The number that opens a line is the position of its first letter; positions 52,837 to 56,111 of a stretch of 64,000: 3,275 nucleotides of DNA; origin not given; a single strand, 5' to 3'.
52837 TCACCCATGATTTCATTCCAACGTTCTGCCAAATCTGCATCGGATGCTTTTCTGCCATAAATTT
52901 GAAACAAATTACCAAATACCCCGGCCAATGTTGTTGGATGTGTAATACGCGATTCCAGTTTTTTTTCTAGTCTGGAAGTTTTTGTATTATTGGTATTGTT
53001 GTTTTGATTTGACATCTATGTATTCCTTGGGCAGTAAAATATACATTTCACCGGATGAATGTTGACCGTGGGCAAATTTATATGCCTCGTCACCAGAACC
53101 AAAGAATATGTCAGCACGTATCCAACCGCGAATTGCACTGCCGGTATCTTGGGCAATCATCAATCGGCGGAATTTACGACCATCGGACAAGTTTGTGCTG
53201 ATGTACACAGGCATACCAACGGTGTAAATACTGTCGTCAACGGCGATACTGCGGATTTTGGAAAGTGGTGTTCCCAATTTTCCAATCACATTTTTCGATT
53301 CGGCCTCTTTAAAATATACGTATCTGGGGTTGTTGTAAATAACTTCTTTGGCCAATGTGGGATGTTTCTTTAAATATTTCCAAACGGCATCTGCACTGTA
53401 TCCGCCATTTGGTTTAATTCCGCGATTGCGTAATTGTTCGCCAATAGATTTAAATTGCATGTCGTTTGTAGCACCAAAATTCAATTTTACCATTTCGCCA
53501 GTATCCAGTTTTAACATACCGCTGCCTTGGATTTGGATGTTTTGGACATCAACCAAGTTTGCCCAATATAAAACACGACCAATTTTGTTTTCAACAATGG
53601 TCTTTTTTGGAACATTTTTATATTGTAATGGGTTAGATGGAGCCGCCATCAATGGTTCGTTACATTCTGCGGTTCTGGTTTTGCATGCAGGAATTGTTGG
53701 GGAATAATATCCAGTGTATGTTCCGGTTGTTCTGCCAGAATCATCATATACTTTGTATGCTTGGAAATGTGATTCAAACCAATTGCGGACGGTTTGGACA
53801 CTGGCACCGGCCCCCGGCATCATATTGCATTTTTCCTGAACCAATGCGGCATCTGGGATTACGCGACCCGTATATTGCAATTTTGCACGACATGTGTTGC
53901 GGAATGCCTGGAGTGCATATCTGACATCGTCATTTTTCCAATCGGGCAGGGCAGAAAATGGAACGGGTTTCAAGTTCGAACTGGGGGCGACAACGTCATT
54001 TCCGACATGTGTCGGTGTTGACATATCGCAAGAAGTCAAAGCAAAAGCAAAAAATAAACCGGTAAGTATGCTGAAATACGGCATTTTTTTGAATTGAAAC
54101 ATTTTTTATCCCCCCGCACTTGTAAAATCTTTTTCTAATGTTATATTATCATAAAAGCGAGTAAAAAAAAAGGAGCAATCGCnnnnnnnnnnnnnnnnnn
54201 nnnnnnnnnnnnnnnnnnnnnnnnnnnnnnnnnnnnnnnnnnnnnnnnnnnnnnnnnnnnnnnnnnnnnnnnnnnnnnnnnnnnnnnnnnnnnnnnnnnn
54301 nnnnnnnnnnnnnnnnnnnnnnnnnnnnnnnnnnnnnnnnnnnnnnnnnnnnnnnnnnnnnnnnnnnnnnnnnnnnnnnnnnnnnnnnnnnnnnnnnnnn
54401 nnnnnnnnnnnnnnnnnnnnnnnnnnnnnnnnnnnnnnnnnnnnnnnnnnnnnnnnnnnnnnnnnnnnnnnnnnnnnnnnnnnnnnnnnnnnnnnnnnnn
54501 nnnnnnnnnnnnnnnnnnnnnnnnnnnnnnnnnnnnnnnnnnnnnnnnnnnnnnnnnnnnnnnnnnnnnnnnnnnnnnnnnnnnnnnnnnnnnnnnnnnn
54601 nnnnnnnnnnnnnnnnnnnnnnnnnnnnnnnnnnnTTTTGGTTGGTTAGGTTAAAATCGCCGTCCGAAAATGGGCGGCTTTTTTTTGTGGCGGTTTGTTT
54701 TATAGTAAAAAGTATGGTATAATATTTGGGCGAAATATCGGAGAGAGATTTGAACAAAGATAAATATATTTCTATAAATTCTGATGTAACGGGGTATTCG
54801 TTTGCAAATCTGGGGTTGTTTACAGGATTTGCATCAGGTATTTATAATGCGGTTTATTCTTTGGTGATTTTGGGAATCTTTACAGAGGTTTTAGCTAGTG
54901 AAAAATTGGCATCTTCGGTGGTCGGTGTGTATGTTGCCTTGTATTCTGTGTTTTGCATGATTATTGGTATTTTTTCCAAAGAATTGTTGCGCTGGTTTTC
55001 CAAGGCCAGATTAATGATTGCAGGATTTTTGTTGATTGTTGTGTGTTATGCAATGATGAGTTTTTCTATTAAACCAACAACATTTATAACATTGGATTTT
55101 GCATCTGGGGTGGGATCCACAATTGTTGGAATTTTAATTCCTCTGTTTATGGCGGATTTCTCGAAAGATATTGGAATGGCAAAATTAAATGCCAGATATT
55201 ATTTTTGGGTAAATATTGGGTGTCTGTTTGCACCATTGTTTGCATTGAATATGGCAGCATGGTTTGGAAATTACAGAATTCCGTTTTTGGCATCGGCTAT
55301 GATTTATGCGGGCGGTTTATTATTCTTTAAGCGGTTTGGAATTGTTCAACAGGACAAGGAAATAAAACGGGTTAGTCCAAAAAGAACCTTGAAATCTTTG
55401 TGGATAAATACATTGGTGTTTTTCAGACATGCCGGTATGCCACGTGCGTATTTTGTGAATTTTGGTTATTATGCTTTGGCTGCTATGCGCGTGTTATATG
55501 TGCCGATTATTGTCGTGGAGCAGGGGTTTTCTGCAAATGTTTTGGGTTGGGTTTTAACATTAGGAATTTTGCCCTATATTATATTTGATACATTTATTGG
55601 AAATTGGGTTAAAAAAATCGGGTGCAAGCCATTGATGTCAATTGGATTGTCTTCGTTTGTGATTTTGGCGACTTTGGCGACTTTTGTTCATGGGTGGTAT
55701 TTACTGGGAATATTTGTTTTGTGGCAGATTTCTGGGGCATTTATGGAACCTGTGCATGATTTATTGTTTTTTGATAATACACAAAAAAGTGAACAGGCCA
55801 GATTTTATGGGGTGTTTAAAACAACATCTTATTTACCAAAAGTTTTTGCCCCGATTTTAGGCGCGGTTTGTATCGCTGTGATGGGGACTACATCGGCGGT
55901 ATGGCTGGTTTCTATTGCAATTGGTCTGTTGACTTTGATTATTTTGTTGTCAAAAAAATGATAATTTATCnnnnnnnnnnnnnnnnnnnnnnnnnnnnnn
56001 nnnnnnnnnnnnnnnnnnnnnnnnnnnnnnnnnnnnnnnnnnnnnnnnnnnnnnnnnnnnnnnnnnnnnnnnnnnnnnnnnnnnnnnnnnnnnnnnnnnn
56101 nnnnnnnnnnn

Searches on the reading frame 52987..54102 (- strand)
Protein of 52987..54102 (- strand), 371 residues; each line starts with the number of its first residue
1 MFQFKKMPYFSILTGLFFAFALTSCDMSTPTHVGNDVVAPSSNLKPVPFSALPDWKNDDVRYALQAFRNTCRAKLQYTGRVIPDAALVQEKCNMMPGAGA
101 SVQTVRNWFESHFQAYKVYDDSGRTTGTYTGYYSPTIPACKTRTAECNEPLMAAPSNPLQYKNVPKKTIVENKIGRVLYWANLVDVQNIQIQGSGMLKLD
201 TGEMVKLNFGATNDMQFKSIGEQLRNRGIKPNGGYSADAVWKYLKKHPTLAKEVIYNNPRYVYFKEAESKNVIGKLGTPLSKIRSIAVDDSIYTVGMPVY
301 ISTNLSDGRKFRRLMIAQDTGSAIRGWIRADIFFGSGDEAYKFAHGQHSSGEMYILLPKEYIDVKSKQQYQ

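Call 75: search_protein_families(library=ncbifam, proteins=[window:52987-54102:-], max_evalue=1e-10)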
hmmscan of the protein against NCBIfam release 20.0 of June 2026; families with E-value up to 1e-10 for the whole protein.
window:52987-54102:- (371 aa): 1 family
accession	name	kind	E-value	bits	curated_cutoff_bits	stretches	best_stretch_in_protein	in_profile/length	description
NF008366.0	PRK11162.1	equivalog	6.2e-29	101.1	242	1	67-354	59-352/366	murein transglycosylase A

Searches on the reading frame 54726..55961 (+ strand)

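Call 75: search_protein_families(library=ncbifam, proteins=[window:54726-55961:+], max_evalue=1e-10)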
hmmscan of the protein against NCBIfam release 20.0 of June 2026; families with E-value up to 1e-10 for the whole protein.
window:54726-55961:+ (411 aa): 1 family
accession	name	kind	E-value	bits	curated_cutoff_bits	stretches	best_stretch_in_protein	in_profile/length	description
TIGR00880.1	2_A_01_02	superfamily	1.1e-13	51.4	131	0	67-193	1-126/141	multidrug resistance protein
